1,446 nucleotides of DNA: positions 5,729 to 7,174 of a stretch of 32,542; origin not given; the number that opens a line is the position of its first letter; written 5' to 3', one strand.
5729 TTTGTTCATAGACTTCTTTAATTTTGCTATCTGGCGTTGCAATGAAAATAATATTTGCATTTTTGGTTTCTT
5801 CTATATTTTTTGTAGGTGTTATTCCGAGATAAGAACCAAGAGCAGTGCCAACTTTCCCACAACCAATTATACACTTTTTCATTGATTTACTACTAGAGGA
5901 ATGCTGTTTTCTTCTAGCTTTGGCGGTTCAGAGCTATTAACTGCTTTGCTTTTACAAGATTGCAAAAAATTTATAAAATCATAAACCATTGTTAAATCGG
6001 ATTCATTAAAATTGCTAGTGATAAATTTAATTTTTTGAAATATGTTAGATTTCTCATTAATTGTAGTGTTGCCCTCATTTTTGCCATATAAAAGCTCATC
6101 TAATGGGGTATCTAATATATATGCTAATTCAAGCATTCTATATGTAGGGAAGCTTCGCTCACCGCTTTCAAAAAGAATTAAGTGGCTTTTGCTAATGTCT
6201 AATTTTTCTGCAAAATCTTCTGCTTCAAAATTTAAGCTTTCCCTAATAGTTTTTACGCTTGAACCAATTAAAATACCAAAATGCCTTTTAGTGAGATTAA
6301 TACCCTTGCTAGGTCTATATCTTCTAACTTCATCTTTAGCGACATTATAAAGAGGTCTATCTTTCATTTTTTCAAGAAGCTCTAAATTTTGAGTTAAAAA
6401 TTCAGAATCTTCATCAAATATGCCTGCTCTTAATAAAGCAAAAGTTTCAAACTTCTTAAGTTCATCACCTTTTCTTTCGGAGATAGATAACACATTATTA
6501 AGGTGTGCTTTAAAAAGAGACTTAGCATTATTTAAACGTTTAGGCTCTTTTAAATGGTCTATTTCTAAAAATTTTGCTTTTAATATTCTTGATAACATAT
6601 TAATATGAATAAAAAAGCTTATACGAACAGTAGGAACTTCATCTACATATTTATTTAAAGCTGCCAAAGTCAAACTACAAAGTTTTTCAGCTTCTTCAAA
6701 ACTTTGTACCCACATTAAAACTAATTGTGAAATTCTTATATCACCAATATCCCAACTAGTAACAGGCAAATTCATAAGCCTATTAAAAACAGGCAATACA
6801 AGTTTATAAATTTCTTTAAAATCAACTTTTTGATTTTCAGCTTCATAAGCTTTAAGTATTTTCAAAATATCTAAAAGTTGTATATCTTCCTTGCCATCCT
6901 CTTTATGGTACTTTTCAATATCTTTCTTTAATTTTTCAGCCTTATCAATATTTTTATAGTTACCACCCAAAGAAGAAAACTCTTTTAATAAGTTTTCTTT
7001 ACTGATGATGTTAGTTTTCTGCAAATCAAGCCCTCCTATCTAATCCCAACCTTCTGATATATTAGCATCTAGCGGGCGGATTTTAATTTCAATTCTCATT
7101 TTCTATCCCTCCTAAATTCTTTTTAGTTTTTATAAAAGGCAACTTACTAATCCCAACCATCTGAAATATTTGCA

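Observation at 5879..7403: Three tandem paralogous 19-aa peptide genes feeding directly into an atypical XRE-family regulator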

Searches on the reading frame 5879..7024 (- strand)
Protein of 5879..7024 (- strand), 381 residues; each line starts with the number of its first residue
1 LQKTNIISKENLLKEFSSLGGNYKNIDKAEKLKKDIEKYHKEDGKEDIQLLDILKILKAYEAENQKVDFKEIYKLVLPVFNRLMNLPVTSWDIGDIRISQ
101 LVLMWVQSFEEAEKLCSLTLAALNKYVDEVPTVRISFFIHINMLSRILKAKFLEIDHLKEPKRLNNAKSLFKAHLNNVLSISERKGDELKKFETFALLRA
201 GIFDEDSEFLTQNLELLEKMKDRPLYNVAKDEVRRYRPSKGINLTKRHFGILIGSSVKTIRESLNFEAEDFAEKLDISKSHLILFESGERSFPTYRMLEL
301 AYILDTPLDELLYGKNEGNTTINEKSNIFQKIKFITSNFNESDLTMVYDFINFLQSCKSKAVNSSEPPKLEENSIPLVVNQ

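Call 5: search_protein_families(library=pfam, proteins=[window:5879-7024:-], max_evalue=0.01)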
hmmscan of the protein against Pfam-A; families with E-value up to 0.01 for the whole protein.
window:5879-7024:- (381 aa): 4 families
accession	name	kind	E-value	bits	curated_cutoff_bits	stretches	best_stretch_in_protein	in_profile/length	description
PF12844.13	HTH_19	-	1.5e-06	28.5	30.2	1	255-317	2-64/64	Helix-turn-helix domain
PF01381.28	HTH_3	-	5.9e-06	26.7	23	1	257-311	1-55/55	Helix-turn-helix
PF07022.19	Phage_CI_repr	-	0.0087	16.8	22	0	262-317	8-63/65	Bacteriophage CI repressor helix-turn-helix domain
PF13560.12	HTH_31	-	0.0092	16.7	27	0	257-299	6-48/64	Helix-turn-helix domain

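Call 6: find_homologous_proteins(query=window:5879-7024:-)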
Query window:5879-7024:- (381 aa): 2 proteins with E <= 0.001 among 6501 candidates.
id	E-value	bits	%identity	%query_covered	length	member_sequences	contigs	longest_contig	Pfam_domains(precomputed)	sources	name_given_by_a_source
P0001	6.1e-242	820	100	100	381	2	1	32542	PF12844.14,PF01381.29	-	-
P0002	4.8e-113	396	51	98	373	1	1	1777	PF01381.29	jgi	-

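Call 8: find_encoding_contigs(protein=P0002, flank=10000)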
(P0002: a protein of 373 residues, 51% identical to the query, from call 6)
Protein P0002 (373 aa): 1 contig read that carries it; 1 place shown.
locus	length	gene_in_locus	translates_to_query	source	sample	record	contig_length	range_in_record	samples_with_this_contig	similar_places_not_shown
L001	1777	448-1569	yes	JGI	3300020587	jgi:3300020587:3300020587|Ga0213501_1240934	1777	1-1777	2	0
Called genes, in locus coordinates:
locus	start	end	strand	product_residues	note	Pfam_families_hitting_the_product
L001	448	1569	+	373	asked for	PF01381:HTH_3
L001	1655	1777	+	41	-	?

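Call 9: find_encoding_contigs(protein=P0001, flank=10000)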
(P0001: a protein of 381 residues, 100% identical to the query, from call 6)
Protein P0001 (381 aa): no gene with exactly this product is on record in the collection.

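Call 14: find_related_loci(query=A1, collection=genome_contigs, flank=6000)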
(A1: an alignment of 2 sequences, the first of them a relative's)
Query A1 (381 aa) in genome_contigs; peptide patterns used: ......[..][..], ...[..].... (x = any residue, [..] = any of these).
403 stretches matched a pattern; 1 encode a relative of the query (tblastn E <= 1e-3); 1 distinct loci.
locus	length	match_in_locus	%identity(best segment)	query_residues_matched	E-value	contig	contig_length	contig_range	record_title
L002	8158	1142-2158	23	9-354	2e-14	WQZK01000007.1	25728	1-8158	MAG: Defluviitaleaceae bacterium isolate Lab288P1bin10 Ga0131853_10004227, whole genome shotgun sequence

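Call 19: find_homologous_proteins(query=A2, max_evalue=0.001)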
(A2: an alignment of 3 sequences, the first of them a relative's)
Query A2 (3 sequences) (381 aa, profile of the alignment): 5 proteins with E <= 0.001 among 8000 candidates.
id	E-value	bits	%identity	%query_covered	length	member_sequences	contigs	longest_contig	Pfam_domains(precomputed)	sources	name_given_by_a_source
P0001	2.4e-190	650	100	100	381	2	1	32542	PF12844.14,PF01381.29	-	-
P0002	9.3e-187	639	51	98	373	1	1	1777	PF01381.29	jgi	-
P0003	1.4e-151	523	23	91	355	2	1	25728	PF12844.14,PF01381.29,PF13560.13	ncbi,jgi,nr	ncbi:MAG: helix-turn-helix domain-containing protein [Defluviitaleaceae bacterium]|nr:helix-turn-hel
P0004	3.8e-89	317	25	84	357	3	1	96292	PF12844.14,PF01381.29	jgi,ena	-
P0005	5.0e-87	310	23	84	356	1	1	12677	PF01381.29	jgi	-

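Call 20: find_encoding_contigs(protein=P0004, flank=6000)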
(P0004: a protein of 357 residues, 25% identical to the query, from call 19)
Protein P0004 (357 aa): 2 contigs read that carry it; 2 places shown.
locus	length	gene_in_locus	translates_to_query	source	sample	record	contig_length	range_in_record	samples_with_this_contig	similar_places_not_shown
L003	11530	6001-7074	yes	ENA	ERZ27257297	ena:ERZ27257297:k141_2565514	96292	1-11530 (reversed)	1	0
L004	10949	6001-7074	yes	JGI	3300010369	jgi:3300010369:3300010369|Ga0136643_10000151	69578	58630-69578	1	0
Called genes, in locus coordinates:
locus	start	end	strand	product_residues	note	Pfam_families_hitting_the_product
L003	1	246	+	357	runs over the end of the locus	PF05343:Peptidase_M42, PF01546:Peptidase_M20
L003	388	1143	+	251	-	-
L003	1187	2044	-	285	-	PF01734:Patatin, PF19890:DUF6363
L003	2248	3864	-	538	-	PF01368:DHH, PF00571:CBS (weak), PF02833:DHHA2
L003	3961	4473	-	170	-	PF00210:Ferritin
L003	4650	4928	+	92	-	-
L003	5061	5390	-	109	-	PF12844:HTH_19, PF13560:HTH_31, PF01381:HTH_3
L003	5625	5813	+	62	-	-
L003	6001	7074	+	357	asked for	PF01381:HTH_3, PF12844:HTH_19 (weak)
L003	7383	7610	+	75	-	-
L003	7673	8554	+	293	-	PF02517:Rce1-like (weak)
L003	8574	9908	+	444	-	PF04055:Radical_SAM, PF13353:Fer4_12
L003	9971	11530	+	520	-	?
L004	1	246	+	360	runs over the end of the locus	PF05343:Peptidase_M42, PF01546:Peptidase_M20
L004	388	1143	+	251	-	-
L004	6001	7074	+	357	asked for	PF01381:HTH_3, PF12844:HTH_19 (weak)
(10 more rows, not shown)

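Call 21: find_encoding_contigs(protein=P0005, flank=6000)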
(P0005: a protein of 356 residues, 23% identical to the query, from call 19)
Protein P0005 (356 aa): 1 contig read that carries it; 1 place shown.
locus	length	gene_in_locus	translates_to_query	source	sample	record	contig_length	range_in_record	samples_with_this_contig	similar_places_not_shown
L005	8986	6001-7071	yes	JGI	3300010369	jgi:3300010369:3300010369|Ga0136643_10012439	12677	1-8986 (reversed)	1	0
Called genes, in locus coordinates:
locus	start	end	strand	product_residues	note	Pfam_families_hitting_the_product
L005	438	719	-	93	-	-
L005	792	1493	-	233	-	PF06114:Peptidase_M78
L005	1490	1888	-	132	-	PF13560:HTH_31, PF01381:HTH_3 (weak)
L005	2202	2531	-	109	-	PF12844:HTH_19, PF13560:HTH_31 (weak), PF01381:HTH_3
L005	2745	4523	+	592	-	PF08439:Peptidase_M3_N, PF01432:Peptidase_M3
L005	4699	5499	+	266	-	-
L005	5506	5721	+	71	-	-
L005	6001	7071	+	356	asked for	PF01381:HTH_3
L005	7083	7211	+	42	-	-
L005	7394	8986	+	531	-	?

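Call 30: find_related_loci(query=A3, collection=metagenome_contigs, flank=4000)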
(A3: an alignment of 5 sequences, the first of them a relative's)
Query A3 (381 aa) in metagenome_contigs; peptide patterns used: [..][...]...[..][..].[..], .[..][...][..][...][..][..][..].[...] (x = any residue, [..] = any of these).
600 stretches matched a pattern (row limit reached: there are more); 2 encode a relative of the query (tblastn E <= 1e-3); 2 distinct loci.
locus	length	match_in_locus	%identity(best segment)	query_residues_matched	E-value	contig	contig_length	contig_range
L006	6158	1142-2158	23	9-354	4e-14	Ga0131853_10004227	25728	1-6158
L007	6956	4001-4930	23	9-329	7e-14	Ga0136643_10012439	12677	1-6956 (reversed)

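Call 38: predict_structure(alignment_id=A3)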
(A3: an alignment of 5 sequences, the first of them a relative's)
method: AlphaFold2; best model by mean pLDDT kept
length: 381 residues; sequences in the alignment: 5
mean_pLDDT: 68.5   pTM: 0.58
mean pLDDT of the five models: 68.5, 66.8, 64.0, 63.5, 62.2
residues with pLDDT >= 90: 49; 70-90: 175; 50-70: 68; < 50: 89
segments of 3 or more residues with pLDDT < 50: 1-5, 238-249, 313-381
pLDDT, mean of each block of 10 residues (from residue 1): 54 74 67 87 80 89 75 90 92 88 86 93 77 83 88 69 84 92 75 86 76 83 77 58 40 64 77 77 73 54 55 43 34 33 40 36 33 27 25
secondary structure, 60 per line:
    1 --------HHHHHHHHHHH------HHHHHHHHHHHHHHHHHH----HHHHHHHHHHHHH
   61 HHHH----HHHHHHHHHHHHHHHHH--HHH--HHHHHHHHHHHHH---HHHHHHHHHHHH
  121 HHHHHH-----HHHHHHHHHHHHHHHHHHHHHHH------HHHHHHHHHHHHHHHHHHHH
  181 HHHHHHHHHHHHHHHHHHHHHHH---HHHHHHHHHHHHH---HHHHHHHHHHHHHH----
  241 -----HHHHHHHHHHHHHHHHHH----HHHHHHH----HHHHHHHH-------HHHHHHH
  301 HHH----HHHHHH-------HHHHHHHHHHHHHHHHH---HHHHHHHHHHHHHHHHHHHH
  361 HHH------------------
elements in order: H9-19 H26-43 H48-64 H69-85 H93-105 H109-126 H132-154 H161-203 H207-219 H223-236 H246-263 H268-274 H279-286 H294-303 H308-313 H321-337 H341-363

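Call 42: fold_search(model_id=the predicted structure, library=pdb)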
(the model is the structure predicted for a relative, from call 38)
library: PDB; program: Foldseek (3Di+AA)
matches with E <= 10: 608; with E <= 0.001: 0
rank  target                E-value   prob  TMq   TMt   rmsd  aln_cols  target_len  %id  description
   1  1b0n_A                1.3e-02  1.00  0.16  0.53  12.0       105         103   23  SINR PROTEIN/SINI PROTEIN COMPLEX (released 1999-01-13)
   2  2b5a_A                2.0e-02  1.00  0.18  0.81   3.0        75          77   19  C.BclI, Control Element of the BclI Restriction-Modification System (released 2006-01-03)
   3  2b5a_B                2.8e-02  1.00  0.17  0.80   1.4        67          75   18  C.BclI, Control Element of the BclI Restriction-Modification System (released 2006-01-03)
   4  3qq6_B                2.9e-02  1.00  0.16  0.81   1.9        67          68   25  The N-terminal DNA binding domain of SinR from Bacillus subtilis (released 2011-06-15)
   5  2b5a_C                3.1e-02  1.00  0.17  0.78   1.5        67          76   18  C.BclI, Control Element of the BclI Restriction-Modification System (released 2006-01-03)
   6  1pra_MODEL_1_A        3.3e-02  1.00  0.16  0.74   3.0        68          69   29  DETERMINATION OF THE NUCLEAR MAGNETIC RESONANCE SOLUTION STRUCTURE OF THE DNA-BINDING DOMAIN (RESIDUES 1 TO 69 (released 1993-10-31)
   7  3f52_A                3.5e-02  1.00  0.17  0.80   1.1        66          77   15  Crystal structure of the clp gene regulator ClgR from C. glutamicum (released 2008-11-18)
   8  4ob4_A                3.5e-02  1.00  0.16  0.82   1.8        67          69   24  Structure of the S. venezulae BldD DNA-binding domain (released 2014-11-19)
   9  3ivp_C                3.5e-02  1.00  0.16  0.48  14.9       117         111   18  The structure of a possible transposon-related DNA-binding protein from Clostridium difficile 630. (released 2009-09-22)
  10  2ewt                  4.4e-02  1.00  0.17  0.81   1.7        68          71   24  Crystal structure of the DNA-binding domain of BldD (released 2006-06-13)
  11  3op9                  4.6e-02  1.00  0.16  0.53  11.4       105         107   13  Crystal structure of transcriptional regulator from Listeria innocua (released 2010-09-15)
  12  3ivp_A                4.6e-02  1.00  0.17  0.50  15.0       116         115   18  The structure of a possible transposon-related DNA-binding protein from Clostridium difficile 630. (released 2009-09-22)
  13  9a7f_A                4.6e-02  1.00  0.15  0.40  14.1       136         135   18  Integrative model of RGHR-DLDH1 by crosslinking MS and deep learning (released 2024-09-18)
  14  1y7y_B                5.0e-02  1.00  0.16  0.83   1.2        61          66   24  High-resolution crystal structure of the restriction-modification controller protein C.AhdI from Aeromonas hydrophila (released 2005-02-22)
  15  3zkc_B                6.4e-02  1.00  0.15  0.81   1.7        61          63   26  Crystal structure of the master regulator for biofilm formation SinR in complex with DNA. (released 2013-03-06)
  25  3jxb_C                1.0e-01  1.00  0.16  0.81   1.8        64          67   22  Crystal structure of the P22 c2 repressor protein in complex with synthetic operator 9C (released 2010-01-19)
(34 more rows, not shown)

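Call 43: search_solved_structures(query=A3, max_evalue=10)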
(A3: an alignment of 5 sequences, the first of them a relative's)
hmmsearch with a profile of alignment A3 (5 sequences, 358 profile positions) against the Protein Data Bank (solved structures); distinct sequences matched with E-value up to 10: 77 (the best 60 are shown).
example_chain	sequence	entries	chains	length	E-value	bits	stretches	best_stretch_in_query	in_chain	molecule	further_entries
3qq6_A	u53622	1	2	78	2.3e-09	40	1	243-313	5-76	HTH-type transcriptional regulator sinR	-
5tn0_A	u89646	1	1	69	1.7e-08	37.2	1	249-313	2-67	HTH-type transcriptional regulator SinR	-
1adr_A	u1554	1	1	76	2.2e-08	36.8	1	247-310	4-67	P22 C2 REPRESSOR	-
2r1j_L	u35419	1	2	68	2.4e-08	36.6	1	247-309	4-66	Repressor protein C2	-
3jxb_C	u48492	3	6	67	2.5e-08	36.6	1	247-309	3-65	Repressor protein C2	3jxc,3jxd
1b0n_A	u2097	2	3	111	4e-08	35.9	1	249-314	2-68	PROTEIN (SINR PROTEIN) | HTH-TYPE TRANSCRIPTIONAL REGULATOR SINR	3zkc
8bny_A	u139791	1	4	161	3.4e-07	32.9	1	255-357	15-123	Immunity repressor protein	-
2b5a_A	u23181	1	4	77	8.5e-07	31.6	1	241-308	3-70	C.BclI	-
7t5u_A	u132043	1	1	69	9.9e-07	31.3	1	247-303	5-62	Helix-turn-helix domain-containing protein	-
8tac_A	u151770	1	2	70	1.7e-06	30.6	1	246-302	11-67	DBP48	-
1y7y_A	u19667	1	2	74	1.8e-06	30.5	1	247-308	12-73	C.AhdI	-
1y9q_A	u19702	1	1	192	3.7e-06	29.5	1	241-315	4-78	transcriptional regulator, HTH_3 family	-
9k3w_A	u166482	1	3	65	3.7e-06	29.5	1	251-311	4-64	Transcriptional regulator, PbsX family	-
1sq8_A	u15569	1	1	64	4.1e-06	29.3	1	248-309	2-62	dh434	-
9sf2_A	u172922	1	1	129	7.6e-06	28.4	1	247-314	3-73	Transcriptional regulator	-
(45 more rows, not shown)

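Call 44: search_protein_representatives(alignment_id=A3)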
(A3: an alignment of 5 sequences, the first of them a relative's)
Query: 5 sequences, 358 profile positions. Proteins with E-value up to 0.001 (for the whole library): 35714; up to 1e-10: 920; up to 1e-30: 87. The best 150 are listed.
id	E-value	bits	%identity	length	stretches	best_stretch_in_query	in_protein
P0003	5.6e-163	558.5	-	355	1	1-357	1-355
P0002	7.3e-145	498.9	-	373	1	1-358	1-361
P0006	2.6e-75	270.1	-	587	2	12-355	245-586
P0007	8.3e-66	238.9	-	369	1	7-318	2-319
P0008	2.6e-57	210.9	-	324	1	8-312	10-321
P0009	2.7e-53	197.7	-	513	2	8-237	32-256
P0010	5.4e-53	196.7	-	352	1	11-355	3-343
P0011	5.8e-53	196.6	-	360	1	11-354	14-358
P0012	1.4e-52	195.4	-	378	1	9-355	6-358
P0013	1.6e-51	191.9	-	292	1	32-310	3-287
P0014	5.7e-51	190.1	-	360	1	11-356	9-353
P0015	5.2e-50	186.9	-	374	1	11-343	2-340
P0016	7.5e-50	186.4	-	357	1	10-329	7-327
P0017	2.3e-49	184.8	-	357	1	10-337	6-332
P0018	2.1e-48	181.6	-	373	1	8-357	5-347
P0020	6.9e-47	176.6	-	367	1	11-357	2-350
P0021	2.3e-46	174.9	-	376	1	7-347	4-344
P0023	2.4e-46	174.8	-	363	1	11-353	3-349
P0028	2.8e-45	171.4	-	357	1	10-312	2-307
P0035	2.3e-42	161.7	-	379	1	10-308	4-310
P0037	3.9e-42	161.0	-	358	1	11-355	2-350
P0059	9.6e-37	143.3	-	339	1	13-304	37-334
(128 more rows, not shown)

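Call 48: find_homologous_proteins(query=A5, max_evalue=1e-10)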
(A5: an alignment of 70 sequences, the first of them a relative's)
Query A5 (70 sequences) (381 aa, profile of the alignment): 3 proteins with E <= 1e-10 among 8000 candidates.
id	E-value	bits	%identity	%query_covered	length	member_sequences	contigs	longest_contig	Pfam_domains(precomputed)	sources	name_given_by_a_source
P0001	6.4e-103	362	100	100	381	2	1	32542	PF12844.14,PF01381.29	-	-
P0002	1.2e-93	332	51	98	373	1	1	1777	PF01381.29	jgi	-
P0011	1.2e-61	227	25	27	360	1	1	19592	PF12844.14,PF01381.29,PF13560.13,PF13443.13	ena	-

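Call 49: find_encoding_contigs(protein=P0007, flank=3000, max_places=3)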
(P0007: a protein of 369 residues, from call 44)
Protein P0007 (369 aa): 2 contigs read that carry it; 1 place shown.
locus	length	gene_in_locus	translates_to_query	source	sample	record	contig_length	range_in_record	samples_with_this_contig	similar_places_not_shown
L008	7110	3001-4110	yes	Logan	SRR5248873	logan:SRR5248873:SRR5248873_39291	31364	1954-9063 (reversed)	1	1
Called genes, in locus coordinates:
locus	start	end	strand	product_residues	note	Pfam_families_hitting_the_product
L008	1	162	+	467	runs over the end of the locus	PF01235:Na_Ala_symp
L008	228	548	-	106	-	-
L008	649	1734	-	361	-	PF13167:GTP-bdg_N, PF03193:RsgA_GTPase (faint), PF16360:GTP-bdg_M, PF00025:Arf (weak), PF00071:Ras (weak), PF01926:MMR_HSR1, PF02421:FeoB_N, PF16897:MMR_HSR1_Xtn (weak), +1 more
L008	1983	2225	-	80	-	PF06257:VEG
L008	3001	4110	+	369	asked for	PF01381:HTH_3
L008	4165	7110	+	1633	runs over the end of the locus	?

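Call 50: find_encoding_contigs(protein=P0011, flank=5000, max_places=3)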
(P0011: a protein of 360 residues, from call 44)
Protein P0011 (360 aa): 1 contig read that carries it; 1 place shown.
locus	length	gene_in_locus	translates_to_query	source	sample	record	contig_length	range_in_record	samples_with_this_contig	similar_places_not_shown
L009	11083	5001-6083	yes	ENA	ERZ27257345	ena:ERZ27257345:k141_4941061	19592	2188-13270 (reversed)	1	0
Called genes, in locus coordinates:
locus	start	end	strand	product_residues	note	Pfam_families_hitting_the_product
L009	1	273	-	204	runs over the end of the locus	PF02660:G3P_acyltransf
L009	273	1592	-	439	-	PF00009:GTP_EFTU, PF01926:MMR_HSR1, PF02421:FeoB_N, PF04548:AIG1 (weak), PF01926:MMR_HSR1, PF02421:FeoB_N, PF00009:GTP_EFTU, PF14714:KH_dom-like, +9 more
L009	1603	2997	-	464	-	PF17820:PDZ_6, PF19238:Radical_SAM_2, PF04055:Radical_SAM (faint), PF19238:Radical_SAM_2, PF04459:DUF512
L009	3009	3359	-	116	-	PF08378:NERD (weak), PF02021:UPF0102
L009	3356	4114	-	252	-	PF27457:RNase_HII_N, PF01351:RNase_HII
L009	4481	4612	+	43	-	-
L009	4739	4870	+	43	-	-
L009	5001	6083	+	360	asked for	PF12844:HTH_19 (faint), PF13443:HTH_26 (faint), PF01381:HTH_3 (weak), PF13560:HTH_31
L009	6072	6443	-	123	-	PF27457:RNase_HII_N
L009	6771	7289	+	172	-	PF06081:ArAE_1, PF13515:FUSC_2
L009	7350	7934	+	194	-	PF00440:TetR_N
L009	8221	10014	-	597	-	PF00149:Metallophos, PF02872:5_nucleotid_C, PF01476:LysM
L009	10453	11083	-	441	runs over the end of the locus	PF02885:Glycos_trans_3N, PF00591:Glycos_transf_3, PF07831:PYNP_C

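Call 55: search_protein_families(library=pfam, alignment_id=A5, max_evalue=0.01)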
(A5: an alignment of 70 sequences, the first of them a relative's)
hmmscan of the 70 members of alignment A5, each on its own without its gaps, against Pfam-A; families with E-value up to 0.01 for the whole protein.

A. member 1, P0001 (381 aa): 4 families
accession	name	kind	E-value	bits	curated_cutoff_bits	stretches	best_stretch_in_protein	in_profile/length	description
PF12844.13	HTH_19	-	1.5e-06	28.5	30.2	1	255-317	2-64/64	Helix-turn-helix domain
PF01381.28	HTH_3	-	5.9e-06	26.7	23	1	257-311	1-55/55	Helix-turn-helix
PF07022.19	Phage_CI_repr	-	0.0087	16.8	22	0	262-317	8-63/65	Bacteriophage CI repressor helix-turn-helix domain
PF13560.12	HTH_31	-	0.0092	16.7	27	0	257-299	6-48/64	Helix-turn-helix domain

B. families by the number of members that match (of 70 scanned): 21 families
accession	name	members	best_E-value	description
PF01381.28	HTH_3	66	3e-14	Helix-turn-helix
PF13560.12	HTH_31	53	1.3e-10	Helix-turn-helix domain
PF12844.13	HTH_19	52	2.5e-11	Helix-turn-helix domain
PF13443.12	HTH_26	35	1.7e-07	Cro/C1-type HTH DNA-binding domain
PF13413.12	HTH_25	12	0.00071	Helix-turn-helix domain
PF13744.12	HTH_37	4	0.00069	Helix-turn-helix domain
PF10602.15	RPN7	2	0.003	26S proteasome subunit RPN7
PF04242.18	DUF424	1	0.00034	Protein of unknown function (DUF424)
PF13384.12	HTH_23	1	0.00061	Homeodomain-like domain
PF05942.16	PaREP1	1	0.0015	Archaeal PaREP1/PaREP8 family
PF21291.3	CYNS_N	1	0.0021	Cyanate hydratase, N-terminal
PF21259.3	Rgg_C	1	0.0023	HTH-type transcriptional regulator Rgg, C-terminal domain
PF13412.12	HTH_24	1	0.003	Winged helix-turn-helix DNA-binding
PF10728.14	DUF2520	1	0.0048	Domain of unknown function (DUF2520)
PF08279.18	HTH_11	1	0.0049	HTH domain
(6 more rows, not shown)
